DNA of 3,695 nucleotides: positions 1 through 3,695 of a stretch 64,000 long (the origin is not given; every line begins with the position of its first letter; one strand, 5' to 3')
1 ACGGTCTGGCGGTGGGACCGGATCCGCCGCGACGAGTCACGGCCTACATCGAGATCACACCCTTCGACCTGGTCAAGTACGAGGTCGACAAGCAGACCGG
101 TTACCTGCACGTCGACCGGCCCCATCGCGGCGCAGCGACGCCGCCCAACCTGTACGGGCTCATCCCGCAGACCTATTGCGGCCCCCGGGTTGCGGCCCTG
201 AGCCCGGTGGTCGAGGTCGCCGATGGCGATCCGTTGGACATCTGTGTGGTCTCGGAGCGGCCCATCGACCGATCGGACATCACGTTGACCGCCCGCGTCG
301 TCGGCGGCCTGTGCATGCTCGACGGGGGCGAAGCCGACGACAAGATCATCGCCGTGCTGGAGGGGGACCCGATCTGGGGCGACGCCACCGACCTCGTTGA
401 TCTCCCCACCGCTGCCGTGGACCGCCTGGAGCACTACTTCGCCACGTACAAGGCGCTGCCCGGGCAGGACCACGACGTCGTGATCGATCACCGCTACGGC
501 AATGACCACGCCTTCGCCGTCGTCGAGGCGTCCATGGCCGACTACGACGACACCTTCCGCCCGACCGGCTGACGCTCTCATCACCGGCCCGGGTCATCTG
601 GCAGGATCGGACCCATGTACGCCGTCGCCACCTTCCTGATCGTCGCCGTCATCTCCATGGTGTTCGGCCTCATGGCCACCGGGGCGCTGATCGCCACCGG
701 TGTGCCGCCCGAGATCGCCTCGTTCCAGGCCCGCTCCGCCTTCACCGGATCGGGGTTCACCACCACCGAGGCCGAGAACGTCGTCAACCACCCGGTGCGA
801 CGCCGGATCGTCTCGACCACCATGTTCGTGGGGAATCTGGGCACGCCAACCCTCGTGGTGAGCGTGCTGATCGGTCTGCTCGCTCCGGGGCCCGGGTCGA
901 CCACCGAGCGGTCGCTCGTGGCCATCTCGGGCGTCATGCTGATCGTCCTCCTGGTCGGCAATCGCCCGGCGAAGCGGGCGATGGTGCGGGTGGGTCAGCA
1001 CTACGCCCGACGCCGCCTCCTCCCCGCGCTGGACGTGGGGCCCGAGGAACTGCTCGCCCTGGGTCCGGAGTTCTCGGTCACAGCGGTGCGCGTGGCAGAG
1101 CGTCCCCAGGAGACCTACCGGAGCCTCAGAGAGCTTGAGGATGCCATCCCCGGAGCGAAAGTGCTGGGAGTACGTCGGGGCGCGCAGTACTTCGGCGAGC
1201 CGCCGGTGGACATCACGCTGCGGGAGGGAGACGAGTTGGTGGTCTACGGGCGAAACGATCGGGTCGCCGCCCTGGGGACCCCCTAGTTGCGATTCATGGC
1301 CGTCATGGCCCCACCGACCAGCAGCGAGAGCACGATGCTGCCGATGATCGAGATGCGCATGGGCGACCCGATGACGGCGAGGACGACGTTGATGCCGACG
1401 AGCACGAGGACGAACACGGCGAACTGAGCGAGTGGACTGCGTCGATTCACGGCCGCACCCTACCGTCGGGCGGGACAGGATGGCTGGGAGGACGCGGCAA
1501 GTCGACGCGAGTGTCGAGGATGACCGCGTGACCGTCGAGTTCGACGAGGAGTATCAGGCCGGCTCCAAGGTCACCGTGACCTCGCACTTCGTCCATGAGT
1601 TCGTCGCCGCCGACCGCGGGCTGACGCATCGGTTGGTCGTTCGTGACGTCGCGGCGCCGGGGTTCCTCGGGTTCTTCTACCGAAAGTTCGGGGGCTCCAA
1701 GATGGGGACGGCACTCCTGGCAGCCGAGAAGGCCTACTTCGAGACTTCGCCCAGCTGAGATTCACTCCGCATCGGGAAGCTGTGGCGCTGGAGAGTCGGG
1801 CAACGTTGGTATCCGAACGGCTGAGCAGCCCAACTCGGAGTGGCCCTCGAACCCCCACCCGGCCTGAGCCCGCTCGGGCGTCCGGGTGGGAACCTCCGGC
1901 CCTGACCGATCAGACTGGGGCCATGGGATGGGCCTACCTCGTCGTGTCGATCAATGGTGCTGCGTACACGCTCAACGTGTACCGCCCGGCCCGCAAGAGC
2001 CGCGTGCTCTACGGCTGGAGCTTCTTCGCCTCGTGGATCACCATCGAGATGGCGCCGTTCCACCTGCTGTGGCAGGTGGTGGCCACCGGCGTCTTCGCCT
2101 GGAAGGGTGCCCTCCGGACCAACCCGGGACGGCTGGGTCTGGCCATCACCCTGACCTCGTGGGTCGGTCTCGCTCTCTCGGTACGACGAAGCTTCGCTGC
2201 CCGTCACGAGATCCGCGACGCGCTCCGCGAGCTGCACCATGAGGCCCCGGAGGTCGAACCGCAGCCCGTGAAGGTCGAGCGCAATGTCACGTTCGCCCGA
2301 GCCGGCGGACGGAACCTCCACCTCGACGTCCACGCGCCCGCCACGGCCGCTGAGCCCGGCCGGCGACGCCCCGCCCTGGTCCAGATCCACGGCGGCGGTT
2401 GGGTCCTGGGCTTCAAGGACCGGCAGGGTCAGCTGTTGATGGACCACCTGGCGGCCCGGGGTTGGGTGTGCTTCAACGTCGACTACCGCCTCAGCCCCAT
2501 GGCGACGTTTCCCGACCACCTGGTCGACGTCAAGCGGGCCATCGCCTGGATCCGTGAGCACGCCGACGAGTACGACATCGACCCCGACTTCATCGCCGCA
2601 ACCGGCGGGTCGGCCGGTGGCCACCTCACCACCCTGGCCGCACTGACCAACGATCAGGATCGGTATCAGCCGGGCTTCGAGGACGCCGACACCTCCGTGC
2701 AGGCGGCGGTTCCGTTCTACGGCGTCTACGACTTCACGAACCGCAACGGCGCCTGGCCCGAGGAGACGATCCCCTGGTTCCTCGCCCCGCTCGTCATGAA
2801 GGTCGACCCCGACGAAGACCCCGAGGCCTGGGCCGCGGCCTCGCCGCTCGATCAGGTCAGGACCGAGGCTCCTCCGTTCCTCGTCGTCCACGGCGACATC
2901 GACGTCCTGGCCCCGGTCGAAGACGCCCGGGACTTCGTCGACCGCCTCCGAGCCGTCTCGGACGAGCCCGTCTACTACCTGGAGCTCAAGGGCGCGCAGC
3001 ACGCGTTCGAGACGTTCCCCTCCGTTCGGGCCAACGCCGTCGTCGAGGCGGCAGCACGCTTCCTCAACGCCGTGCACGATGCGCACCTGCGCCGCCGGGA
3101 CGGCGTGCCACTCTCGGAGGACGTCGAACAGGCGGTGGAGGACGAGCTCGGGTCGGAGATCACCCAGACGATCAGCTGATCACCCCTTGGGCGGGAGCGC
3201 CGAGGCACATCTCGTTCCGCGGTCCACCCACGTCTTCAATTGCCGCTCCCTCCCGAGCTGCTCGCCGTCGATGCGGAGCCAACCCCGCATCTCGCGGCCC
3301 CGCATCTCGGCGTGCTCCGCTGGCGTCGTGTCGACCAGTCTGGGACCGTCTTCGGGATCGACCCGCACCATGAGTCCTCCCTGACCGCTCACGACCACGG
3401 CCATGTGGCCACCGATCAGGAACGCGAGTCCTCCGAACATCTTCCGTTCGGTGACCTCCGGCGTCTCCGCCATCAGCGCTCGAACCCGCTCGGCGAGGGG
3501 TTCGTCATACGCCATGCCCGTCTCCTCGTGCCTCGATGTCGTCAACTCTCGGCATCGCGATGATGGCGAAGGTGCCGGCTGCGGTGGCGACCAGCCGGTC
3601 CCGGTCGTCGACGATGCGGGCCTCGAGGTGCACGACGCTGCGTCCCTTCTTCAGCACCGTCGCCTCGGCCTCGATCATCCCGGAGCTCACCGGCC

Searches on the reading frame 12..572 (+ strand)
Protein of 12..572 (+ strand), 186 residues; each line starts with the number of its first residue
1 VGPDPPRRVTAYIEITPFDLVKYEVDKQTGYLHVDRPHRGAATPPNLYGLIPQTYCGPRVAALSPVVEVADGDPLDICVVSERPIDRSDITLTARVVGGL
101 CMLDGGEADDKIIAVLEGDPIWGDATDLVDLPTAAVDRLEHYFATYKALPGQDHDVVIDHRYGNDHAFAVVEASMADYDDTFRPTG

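Call 26: search_protein_families(library=pfam, proteins=[window:12-572:+], max_evalue=0.0001)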
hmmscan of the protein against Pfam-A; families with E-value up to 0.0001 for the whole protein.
window:12-572:+ (186 aa): 1 family
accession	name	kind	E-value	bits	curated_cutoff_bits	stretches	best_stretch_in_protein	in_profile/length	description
PF00719.24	Pyrophosphatase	-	7.3e-40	136.7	23.5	1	12-178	2-152/153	Inorganic pyrophosphatase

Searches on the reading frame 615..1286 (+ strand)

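Call 26: search_protein_families(library=pfam, proteins=[window:615-1286:+], max_evalue=0.0001)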
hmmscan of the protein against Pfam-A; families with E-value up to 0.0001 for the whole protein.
window:615-1286:+ (223 aa): 1 family
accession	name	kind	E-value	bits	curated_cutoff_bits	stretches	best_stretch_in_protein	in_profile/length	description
PF02080.26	TrkA_C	-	5.7e-07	29.8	27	1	169-220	15-66/71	TrkA-C domain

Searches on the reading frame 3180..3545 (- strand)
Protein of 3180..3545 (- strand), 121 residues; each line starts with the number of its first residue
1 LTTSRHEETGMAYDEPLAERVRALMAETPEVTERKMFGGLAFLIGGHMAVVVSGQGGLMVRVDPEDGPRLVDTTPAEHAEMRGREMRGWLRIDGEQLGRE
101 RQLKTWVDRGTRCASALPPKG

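Call 26: search_protein_families(library=pfam, proteins=[window:3180-3545:-], max_evalue=0.0001)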
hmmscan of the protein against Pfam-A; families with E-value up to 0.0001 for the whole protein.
window:3180-3545:- (121 aa): 1 family
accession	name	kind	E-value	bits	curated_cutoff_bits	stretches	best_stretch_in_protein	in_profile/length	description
PF04993.18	TfoX_N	-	5.3e-16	59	30.1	1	24-113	2-90/91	TfoX N-terminal domain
